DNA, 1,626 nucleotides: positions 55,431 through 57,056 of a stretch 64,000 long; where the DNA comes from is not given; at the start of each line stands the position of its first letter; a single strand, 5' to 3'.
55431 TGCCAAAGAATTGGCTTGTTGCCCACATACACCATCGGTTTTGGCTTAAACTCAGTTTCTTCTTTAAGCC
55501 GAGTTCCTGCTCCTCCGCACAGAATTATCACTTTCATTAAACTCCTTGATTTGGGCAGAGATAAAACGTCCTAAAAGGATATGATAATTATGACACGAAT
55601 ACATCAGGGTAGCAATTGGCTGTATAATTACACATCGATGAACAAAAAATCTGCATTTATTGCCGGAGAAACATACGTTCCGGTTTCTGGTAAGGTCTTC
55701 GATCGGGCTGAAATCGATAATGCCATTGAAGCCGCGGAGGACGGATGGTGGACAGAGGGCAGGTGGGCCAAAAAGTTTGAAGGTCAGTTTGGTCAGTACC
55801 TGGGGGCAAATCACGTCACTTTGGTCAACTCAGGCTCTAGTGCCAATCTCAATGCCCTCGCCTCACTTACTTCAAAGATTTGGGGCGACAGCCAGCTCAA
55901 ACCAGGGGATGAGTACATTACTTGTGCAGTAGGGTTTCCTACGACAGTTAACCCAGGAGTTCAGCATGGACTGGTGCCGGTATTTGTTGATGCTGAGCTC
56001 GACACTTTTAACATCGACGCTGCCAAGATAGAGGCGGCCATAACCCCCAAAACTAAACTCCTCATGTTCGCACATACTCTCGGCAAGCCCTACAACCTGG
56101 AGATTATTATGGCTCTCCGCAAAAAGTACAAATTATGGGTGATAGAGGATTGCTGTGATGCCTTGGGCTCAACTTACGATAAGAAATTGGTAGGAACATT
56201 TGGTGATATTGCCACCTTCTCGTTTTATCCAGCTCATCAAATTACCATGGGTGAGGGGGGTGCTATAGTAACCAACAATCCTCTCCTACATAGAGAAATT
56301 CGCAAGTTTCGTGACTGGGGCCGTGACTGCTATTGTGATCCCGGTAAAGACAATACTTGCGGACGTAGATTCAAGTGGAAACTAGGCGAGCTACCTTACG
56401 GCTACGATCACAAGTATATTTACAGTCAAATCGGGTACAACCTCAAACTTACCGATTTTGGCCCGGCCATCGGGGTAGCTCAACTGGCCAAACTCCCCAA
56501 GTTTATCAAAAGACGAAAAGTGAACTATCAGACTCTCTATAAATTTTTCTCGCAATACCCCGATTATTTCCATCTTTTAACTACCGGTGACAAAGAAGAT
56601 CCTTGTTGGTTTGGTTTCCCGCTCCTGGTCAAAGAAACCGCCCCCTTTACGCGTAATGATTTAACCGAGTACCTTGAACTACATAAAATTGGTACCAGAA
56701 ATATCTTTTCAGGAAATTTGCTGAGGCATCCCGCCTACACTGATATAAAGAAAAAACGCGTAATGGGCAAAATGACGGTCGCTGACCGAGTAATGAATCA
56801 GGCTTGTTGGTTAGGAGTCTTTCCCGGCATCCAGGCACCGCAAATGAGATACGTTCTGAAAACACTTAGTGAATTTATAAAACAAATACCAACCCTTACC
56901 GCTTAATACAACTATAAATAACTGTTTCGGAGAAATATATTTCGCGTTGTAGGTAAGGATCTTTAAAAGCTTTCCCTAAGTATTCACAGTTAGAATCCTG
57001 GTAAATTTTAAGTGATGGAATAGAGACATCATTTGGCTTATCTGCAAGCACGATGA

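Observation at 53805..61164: Partial CDP-3,6-dideoxyhexose pathway next to an SDR-Gfo/Idh/MocA fusion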

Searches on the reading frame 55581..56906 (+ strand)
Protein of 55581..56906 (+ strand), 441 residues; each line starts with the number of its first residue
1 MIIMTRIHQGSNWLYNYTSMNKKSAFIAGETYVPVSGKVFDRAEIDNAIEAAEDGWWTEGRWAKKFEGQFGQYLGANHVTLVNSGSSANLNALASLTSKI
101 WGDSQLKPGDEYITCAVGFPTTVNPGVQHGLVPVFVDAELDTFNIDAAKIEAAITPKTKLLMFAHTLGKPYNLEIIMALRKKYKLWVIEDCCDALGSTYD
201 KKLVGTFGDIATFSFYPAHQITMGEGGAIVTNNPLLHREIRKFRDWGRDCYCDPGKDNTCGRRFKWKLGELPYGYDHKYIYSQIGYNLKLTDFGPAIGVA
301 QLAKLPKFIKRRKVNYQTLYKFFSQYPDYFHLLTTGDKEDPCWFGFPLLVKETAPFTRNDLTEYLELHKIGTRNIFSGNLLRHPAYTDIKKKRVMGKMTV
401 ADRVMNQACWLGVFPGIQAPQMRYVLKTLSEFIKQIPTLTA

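Call 5: search_protein_families(library=pfam, proteins=[window:55581-56906:+], max_evalue=0.01)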
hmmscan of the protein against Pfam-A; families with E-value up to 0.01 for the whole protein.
window:55581-56906:+ (441 aa): 1 family
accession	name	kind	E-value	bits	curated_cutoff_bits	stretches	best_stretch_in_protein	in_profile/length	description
PF01041.23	DegT_DnrJ_EryC1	-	5e-91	306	19.8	1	42-429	5-359/360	DegT/DnrJ/EryC1/StrS aminotransferase family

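Call 6: search_protein_families(library=ncbifam, proteins=[window:55581-56906:+], max_evalue=0.01)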
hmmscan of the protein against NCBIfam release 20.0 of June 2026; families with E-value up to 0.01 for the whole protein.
window:55581-56906:+ (441 aa): 14 families
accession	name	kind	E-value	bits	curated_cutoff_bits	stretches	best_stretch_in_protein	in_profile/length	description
NF011936.0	PRK15407.1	equivalog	7.1e-187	621.4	423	1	18-435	22-438/440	lipopolysaccharide biosynthesis protein RfbH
TIGR03588.1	PseC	equivalog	9.6e-56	189.3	423.5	1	34-432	3-379/380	UDP-4-amino-4,6-dideoxy-N-acetyl-beta-L-altrosamine transaminase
TIGR04181.1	NHT_00031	hypoth_equivalog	1.2e-47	162.5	420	2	39-242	7-219/359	LegC family aminotransferase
NF008687.0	PRK11706.1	equivalog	7.5e-42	143.4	375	1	53-433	23-374/375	dTDP-4-amino-4,6-dideoxygalactose transaminase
NF008658.2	PRK11658.1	equivalog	1e-40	139.5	631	1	31-434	3-378/379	UDP-4-amino-4-deoxy-L-arabinose aminotransferase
TIGR02379.1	ECA_wecE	subfamily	2.8e-35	121.8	434.85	1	54-249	24-212/376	dTDP-4-amino-4,6-dideoxy-D-glucose transaminase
TIGR04427.1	PLP_DesI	equivalog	1.1e-26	93.8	650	1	38-250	27-231/390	dTDP-4-dehydro-6-deoxyglucose aminotransferase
NF005305.0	PRK06836.1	equivalog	0.00012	21.5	376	1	63-162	85-175/396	pyridoxal phosphate-dependent aminotransferase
NF004770.0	PRK06108.1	subfamily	0.00015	20.7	422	1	69-190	89-209/396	pyridoxal phosphate-dependent aminotransferase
NF005816.0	PRK07682.1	equivalog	0.00036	19.3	620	1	106-203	111-214/390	aminotransferase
NF009079.0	PRK12414.1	subfamily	0.0017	17.5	481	1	63-163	76-168/384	methionine aminotransferase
NF006488.0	PRK08912.1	equivalog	0.0024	16.8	498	1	104-167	106-169/387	aminotransferase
NF005817.0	PRK07683.1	equivalog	0.0026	16.5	575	1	106-166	110-170/387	aminotransferase A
NF004975.0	PRK06348.1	equivalog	0.0092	15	549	0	105-224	109-230/384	pyridoxal phosphate-dependent aminotransferase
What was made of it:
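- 55581..56906 (+): E1-type CDP-4-keto-6-deoxyglucose 3-dehydrase (rfbH/ddhC). The probable start is 55638. NF011936 at 621 bits, above the 423 cut-off (call 6).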

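Call 20: find_homologous_proteins(query=window:55581-56906:+)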
Query window:55581-56906:+ (441 aa): 8000 proteins with E <= 0.001 among 8000 candidates; the best 120 are listed.
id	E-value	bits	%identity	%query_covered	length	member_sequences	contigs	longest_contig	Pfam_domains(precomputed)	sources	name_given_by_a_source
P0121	2.9e-273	924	93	94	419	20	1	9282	PF01041.24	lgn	-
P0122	3.0e-256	868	85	95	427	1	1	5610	PF01041.24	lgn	-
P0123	3.4e-255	865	86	94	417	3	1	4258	PF01041.24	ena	-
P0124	1.5e-230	784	79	93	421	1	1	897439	PF01041.24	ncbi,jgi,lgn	-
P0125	1.2e-228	777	78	94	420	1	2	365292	PF00155.28,PF01212.28,PF01041.24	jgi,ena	-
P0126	1.2e-225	767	77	93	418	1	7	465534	PF01212.28,PF01041.24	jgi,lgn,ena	jgi:CDP-4-dehydro-6-deoxyglucose reductase, E1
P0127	2.0e-225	767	76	94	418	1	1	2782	PF01041.24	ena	-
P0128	8.8e-225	765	77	94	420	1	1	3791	PF01041.24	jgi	jgi:CDP-6-deoxy-D-xylo-4-hexulose-3-dehydrase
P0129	2.9e-223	760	75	94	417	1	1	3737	PF01212.28,PF01041.24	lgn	-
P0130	4.5e-223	759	76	94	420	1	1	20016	PF01041.24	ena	-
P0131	5.9e-223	759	76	93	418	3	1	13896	PF01212.28,PF01041.24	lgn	-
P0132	1.5e-220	751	74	94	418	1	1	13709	PF01041.24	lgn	-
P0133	8.9e-219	745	75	94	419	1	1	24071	PF01041.24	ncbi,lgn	ncbi:MAG: lipopolysaccharide biosynthesis protein RfbH [Patescibacteria group bacterium]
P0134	3.2e-215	733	74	94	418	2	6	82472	PF01212.28,PF01041.24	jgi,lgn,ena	jgi:CDP-4-dehydro-6-deoxyglucose reductase, E1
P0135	5.3e-214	729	74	94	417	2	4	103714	PF00155.28,PF00266.26,PF01212.28,PF01041.24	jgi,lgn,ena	jgi:CDP-4-dehydro-6-deoxyglucose reductase, E1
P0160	5.1e-202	690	70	94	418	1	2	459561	PF01212.28,PF01041.24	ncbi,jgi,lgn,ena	ncbi:MAG: lipopolysaccharide biosynthesis protein RfbH [Patescibacteria group bacterium]|jgi:CDP-6-d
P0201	2.0e-199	681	68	94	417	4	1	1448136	PF01212.28,PF01041.24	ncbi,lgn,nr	ncbi:lipopolysaccharide biosynthesis protein RfbH [Candidatus Roizmanbacteria bacterium]|nr:MAG: lip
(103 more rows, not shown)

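Call 21: find_encoding_contigs(protein=P0124, flank=10000, max_places=2)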
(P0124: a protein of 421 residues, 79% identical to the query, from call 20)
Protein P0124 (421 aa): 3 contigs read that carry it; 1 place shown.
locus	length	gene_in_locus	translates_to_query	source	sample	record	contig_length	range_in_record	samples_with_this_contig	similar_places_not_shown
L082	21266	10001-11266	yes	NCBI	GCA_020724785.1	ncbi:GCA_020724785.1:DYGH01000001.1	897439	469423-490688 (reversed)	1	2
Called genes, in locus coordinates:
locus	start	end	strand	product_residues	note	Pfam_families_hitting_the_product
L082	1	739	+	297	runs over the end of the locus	PF00696:AA_kinase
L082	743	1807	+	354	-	PF03447:NAD_binding_3 (weak), PF00742:Homoserine_dh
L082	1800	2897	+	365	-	PF01118:Semialdhyde_dh, PF02774:Semialdhyde_dhC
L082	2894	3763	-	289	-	PF01073:3Beta_HSD (faint), PF01370:Epimerase, PF04321:RmlD_sub_bind (weak), PF16363:GDP_Man_Dehyd (faint)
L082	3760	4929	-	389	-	PF00155:Aminotran_1_2, PF01053:Cys_Met_Meta_PP (weak)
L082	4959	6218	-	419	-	-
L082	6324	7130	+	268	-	PF00459:Inositol_P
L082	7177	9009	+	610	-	PF02776:TPP_enzyme_N, PF00205:TPP_enzyme_M, PF02775:TPP_enzyme_C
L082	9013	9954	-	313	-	PF00535:Glycos_transf_2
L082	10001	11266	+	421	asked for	PF01041:DegT_DnrJ_EryC1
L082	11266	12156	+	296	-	PF00892:EamA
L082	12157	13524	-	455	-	-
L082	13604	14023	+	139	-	-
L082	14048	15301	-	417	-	-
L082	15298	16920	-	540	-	-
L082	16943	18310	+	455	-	PF13231:PMT_2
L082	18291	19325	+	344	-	PF00132:Hexapep, PF14602:Hexapep_2 (weak)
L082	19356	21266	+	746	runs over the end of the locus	PF19830:DUF6311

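Call 22: find_encoding_contigs(protein=P0201, flank=10000, max_places=2)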
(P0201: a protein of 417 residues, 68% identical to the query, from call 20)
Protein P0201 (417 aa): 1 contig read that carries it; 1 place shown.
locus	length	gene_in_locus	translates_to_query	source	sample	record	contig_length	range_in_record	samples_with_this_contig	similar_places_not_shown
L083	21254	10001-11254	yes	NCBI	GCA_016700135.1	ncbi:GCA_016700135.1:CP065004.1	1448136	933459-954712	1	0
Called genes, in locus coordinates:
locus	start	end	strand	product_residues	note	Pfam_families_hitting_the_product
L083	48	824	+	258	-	PF00483:NTP_transferase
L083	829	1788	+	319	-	PF01073:3Beta_HSD, PF01370:Epimerase, PF02719:Polysacc_synt_2, PF04321:RmlD_sub_bind, PF16363:GDP_Man_Dehyd, PF07993:NAD_binding_4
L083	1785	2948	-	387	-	PF03102:NeuB, PF08666:SAF (weak)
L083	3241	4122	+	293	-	PF13489:Methyltransf_23, PF13847:Methyltransf_31 (weak), PF08241:Methyltransf_11, PF08242:Methyltransf_12, PF13649:Methyltransf_25, PF22674:C2185-like_N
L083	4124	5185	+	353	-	PF01761:DHQ_synthase, PF24621:DHQS_C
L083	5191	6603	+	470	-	PF00370:FGGY_N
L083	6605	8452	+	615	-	PF02776:TPP_enzyme_N, PF00205:TPP_enzyme_M, PF02775:TPP_enzyme_C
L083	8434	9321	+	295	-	PF01370:Epimerase, PF04321:RmlD_sub_bind, PF16363:GDP_Man_Dehyd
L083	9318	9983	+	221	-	PF01370:Epimerase, PF04321:RmlD_sub_bind (weak), PF00106:adh_short, PF13561:adh_short_C2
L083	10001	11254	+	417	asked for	PF01041:DegT_DnrJ_EryC1, PF01212:Beta_elim_lyase (weak)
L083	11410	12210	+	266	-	-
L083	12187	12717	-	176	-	PF14602:Hexapep_2 (faint), PF00132:Hexapep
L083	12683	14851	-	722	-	-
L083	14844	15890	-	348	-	PF00852:Glyco_transf_10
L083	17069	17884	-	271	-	PF01531:Glyco_transf_11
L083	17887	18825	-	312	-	PF01370:Epimerase, PF02719:Polysacc_synt_2 (faint), PF04321:RmlD_sub_bind, PF16363:GDP_Man_Dehyd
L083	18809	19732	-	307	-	PF00535:Glycos_transf_2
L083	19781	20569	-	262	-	PF13641:Glyco_tranf_2_3 (weak), PF00535:Glycos_transf_2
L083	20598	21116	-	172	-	-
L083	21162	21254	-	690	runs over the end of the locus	PF01551:Peptidase_M23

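Call 37: search_solved_structures(query=window:55638-56906:+, max_evalue=1e-20, show_alignments=2)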
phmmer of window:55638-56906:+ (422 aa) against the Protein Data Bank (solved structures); distinct sequences matched with E-value up to 1e-20: 40.
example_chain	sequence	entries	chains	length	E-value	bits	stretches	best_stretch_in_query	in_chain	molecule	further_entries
3bcx_A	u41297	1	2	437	8.3e-147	492.5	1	6-414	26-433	CDP-6-deoxy-L-threo-D-glycero-4-hexulose-3-dehydrase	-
3bb8_A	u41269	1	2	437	1.5e-145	488.4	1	6-414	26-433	CDP-4-keto-6-deoxy-D-glucose-3-dehydrase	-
2gms_A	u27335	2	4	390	1.3e-49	172.2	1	15-365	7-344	Putative pyridoxamine 5-phosphate-dependent dehydrase, Wbdk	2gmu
3b8x_A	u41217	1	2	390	7e-49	169.8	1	15-365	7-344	Pyridoxamine 5-phosphate-dependent dehydrase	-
2r0t_A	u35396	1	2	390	7.4e-49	169.8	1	15-365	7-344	Pyridoxamine 5-phosphate-dependent dehydrase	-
3gr9_A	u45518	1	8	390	1.2e-48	169.1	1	15-365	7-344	ColD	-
9wvy_A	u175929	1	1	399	2.2e-47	164.9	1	18-371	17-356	Putative NDP-4-keto-6-deoxyglucose-3-dehydratase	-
7b0m_AAA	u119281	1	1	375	3.2e-41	144.6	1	38-230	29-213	Sugar aminotransferase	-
7b0d_A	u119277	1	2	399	5.3e-41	143.9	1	23-229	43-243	Glutamine--scyllo-inositol transaminase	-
3bn1_A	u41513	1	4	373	7.7e-38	133.5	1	16-230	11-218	Perosamine synthetase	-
3dr7_A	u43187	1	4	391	9.2e-38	133.2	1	16-230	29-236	Putative perosamine synthetase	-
3dr4_A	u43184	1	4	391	1.3e-37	132.7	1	16-230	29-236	Putative perosamine synthetase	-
4lc3_A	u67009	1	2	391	5e-34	120.9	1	13-225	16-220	Putative UDP-4-amino-4-deoxy-l-arabinose--oxoglutarate aminotransferase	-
3frk_A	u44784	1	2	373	8.1e-34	120.2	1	34-229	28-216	QdtB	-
7n63_A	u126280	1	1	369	7.2e-31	110.5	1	23-228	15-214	Putative aminotransferase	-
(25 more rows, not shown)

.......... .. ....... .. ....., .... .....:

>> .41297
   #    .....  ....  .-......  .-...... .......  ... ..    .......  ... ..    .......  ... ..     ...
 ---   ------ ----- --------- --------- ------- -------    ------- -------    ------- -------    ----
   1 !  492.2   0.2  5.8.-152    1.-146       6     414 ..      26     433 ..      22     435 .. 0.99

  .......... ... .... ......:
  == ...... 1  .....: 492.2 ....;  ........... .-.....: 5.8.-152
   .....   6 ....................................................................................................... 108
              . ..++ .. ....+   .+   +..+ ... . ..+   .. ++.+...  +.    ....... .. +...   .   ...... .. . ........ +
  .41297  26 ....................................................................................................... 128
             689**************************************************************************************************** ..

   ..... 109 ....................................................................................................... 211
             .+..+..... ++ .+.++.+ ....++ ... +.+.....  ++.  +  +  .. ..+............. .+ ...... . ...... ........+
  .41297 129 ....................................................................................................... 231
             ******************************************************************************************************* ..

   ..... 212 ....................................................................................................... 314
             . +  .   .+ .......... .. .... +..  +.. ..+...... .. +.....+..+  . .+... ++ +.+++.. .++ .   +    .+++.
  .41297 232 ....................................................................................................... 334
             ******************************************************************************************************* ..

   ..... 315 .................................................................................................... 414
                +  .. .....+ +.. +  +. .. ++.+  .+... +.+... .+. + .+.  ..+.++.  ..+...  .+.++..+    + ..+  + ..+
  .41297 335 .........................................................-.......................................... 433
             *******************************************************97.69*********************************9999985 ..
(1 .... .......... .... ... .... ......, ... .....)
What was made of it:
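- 55581..56906 (+): 492 bits to E1 structure 3bcx (call 37).
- On RfbH / E1 CDP-4-keto-6-deoxyglucose 3-dehydrase: 492 bits to 3bcx (call 37).
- Checked: rfbH (ORF 55581-56906, plus strand; the likely start is 55638, because homologues are about 418 aa, call 20): NF011936 gives 621 bits against a cut-off of 423 (call 6), and the match to Y. pseudotuberculosis E1 (3bcx) is 492 bits (call 37).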

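Call 79: find_encoding_contigs(protein=P0126, flank=10000, max_places=2)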
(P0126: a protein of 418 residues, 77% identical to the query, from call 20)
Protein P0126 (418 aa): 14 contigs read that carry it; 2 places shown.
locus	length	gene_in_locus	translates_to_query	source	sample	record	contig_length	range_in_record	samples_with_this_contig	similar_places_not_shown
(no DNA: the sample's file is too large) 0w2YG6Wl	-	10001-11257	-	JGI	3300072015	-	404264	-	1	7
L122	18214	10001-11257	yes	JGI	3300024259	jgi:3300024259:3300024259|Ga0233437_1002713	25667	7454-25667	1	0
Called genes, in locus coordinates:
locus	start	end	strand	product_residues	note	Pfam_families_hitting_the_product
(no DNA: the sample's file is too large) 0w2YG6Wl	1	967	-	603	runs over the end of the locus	PF02776:TPP_enzyme_N, PF00205:TPP_enzyme_M, PF02775:TPP_enzyme_C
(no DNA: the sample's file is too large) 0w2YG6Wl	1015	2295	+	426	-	PF02558:ApbA (weak), PF03446:NAD_binding_2 (weak), PF03721:UDPG_MGDP_dh_N, PF00984:UDPG_MGDP_dh, PF03720:UDPG_MGDP_dh_C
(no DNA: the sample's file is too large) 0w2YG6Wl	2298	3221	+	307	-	PF01073:3Beta_HSD, PF01370:Epimerase, PF02719:Polysacc_synt_2, PF04321:RmlD_sub_bind, PF05368:NmrA, PF13460:NAD_binding_10, PF16363:GDP_Man_Dehyd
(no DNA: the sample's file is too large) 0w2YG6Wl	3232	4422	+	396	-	PF03848:TehB (faint), PF13489:Methyltransf_23, PF08241:Methyltransf_11, PF08242:Methyltransf_12, PF13649:Methyltransf_25, PF13847:Methyltransf_31, PF22674:C2185-like_N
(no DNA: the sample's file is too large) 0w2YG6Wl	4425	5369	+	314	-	PF00535:Glycos_transf_2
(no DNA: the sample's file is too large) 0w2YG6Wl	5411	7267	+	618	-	PF02776:TPP_enzyme_N, PF00205:TPP_enzyme_M, PF02775:TPP_enzyme_C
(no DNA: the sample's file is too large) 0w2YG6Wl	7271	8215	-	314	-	PF00535:Glycos_transf_2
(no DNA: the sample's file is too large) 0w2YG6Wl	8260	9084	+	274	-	PF00456:Transketolase_N, PF00676:E1_dh (weak), PF09364:XFP_N (weak), PF02775:TPP_enzyme_C (faint), PF13292:DXP_synthase_N (weak)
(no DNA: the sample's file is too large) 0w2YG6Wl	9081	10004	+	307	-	PF02779:Transket_pyr, PF02780:Transketolase_C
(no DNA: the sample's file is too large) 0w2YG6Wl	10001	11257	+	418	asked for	PF01041:DegT_DnrJ_EryC1, PF01212:Beta_elim_lyase (weak)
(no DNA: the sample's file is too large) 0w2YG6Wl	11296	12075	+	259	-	PF01061:ABC2_membrane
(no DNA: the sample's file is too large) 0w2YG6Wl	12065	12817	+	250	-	PF00005:ABC_tran, PF13304:AAA_21 (faint)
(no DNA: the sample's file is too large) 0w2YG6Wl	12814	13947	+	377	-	PF13439:Glyco_transf_4, PF20706:GT4-conflict, PF00534:Glycos_transf_1, PF13692:Glyco_trans_1_4, PF13524:Glyco_trans_1_2 (weak)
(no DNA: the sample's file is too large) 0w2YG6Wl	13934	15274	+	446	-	PF00534:Glycos_transf_1, PF13692:Glyco_trans_1_4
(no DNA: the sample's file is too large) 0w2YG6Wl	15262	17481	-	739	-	-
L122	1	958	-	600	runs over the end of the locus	PF02776:TPP_enzyme_N, PF00205:TPP_enzyme_M, PF02775:TPP_enzyme_C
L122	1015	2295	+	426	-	PF02558:ApbA (weak), PF03446:NAD_binding_2 (weak), PF03721:UDPG_MGDP_dh_N, PF00984:UDPG_MGDP_dh, PF03720:UDPG_MGDP_dh_C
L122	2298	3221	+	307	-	PF01073:3Beta_HSD, PF01370:Epimerase, PF02719:Polysacc_synt_2, PF04321:RmlD_sub_bind, PF05368:NmrA, PF13460:NAD_binding_10, PF16363:GDP_Man_Dehyd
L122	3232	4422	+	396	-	PF03848:TehB (faint), PF13489:Methyltransf_23, PF08241:Methyltransf_11, PF08242:Methyltransf_12, PF13649:Methyltransf_25, PF13847:Methyltransf_31, PF22674:C2185-like_N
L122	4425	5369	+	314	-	PF00535:Glycos_transf_2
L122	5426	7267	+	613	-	PF02776:TPP_enzyme_N, PF00205:TPP_enzyme_M, PF02775:TPP_enzyme_C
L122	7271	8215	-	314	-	PF00535:Glycos_transf_2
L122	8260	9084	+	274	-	PF00456:Transketolase_N, PF00676:E1_dh (weak), PF09364:XFP_N (weak), PF02775:TPP_enzyme_C (faint), PF13292:DXP_synthase_N (weak)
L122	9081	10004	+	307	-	PF02779:Transket_pyr, PF02780:Transketolase_C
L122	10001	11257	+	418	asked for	PF01041:DegT_DnrJ_EryC1, PF01212:Beta_elim_lyase (weak)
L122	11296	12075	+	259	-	PF01061:ABC2_membrane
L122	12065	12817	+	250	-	PF00005:ABC_tran, PF13304:AAA_21 (faint)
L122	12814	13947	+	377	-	PF13439:Glyco_transf_4, PF20706:GT4-conflict, PF00534:Glycos_transf_1, PF13692:Glyco_trans_1_4, PF13524:Glyco_trans_1_2 (weak)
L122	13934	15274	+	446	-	PF00534:Glycos_transf_1, PF13692:Glyco_trans_1_4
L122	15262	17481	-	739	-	-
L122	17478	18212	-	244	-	?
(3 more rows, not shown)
